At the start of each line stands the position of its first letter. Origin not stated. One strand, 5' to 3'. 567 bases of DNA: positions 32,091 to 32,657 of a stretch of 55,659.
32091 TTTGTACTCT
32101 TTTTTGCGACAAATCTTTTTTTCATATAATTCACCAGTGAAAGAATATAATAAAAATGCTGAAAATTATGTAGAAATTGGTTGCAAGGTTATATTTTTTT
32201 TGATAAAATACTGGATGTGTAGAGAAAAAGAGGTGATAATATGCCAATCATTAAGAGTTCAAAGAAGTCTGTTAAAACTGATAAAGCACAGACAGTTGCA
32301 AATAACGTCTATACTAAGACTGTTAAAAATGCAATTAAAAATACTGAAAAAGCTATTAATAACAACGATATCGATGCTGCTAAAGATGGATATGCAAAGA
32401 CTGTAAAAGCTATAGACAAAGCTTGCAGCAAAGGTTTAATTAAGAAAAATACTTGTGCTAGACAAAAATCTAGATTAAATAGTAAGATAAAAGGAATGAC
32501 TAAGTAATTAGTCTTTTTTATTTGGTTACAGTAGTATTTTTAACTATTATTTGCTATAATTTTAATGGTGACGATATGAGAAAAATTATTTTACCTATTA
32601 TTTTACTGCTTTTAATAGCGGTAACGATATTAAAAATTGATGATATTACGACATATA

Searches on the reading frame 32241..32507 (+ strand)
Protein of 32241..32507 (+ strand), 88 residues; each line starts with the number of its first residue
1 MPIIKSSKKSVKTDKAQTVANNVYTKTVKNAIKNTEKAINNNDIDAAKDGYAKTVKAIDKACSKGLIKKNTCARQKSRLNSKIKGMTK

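Call 101: find_encoding_contigs(protein=window:32241-32507:+, flank=10000, max_places=10)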
Protein window:32241-32507:+ (88 aa): 5 contigs read that carry it; 4 places shown.
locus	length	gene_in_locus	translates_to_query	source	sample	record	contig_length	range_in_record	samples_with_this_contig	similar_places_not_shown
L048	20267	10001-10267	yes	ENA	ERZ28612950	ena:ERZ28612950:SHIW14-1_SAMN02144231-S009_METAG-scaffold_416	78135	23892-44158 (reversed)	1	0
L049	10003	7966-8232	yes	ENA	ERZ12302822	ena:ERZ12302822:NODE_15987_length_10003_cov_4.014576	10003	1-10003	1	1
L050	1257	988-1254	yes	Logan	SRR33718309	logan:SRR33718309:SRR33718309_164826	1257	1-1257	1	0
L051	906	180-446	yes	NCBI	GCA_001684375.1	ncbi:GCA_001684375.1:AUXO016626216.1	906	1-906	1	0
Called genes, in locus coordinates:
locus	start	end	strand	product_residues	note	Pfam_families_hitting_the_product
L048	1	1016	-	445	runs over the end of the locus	PF12733:Cadherin-like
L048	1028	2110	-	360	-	PF04055:Radical_SAM, PF06969:HemN_C (weak)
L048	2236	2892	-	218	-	-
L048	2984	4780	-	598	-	PF00009:GTP_EFTU, PF03144:GTP_EFTU_D2, PF00679:EFG_C, PF06421:LepA_C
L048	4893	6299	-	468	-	-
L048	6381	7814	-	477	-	-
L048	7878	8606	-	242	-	-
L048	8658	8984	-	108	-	-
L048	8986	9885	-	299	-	PF07454:SpoIIP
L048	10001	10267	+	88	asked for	PF01649:Ribosomal_S20p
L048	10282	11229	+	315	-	PF01841:Transglut_core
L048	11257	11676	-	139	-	-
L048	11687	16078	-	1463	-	-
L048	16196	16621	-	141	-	-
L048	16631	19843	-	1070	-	-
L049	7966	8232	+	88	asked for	PF01649:Ribosomal_S20p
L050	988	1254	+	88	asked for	PF01649:Ribosomal_S20p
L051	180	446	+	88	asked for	PF01649:Ribosomal_S20p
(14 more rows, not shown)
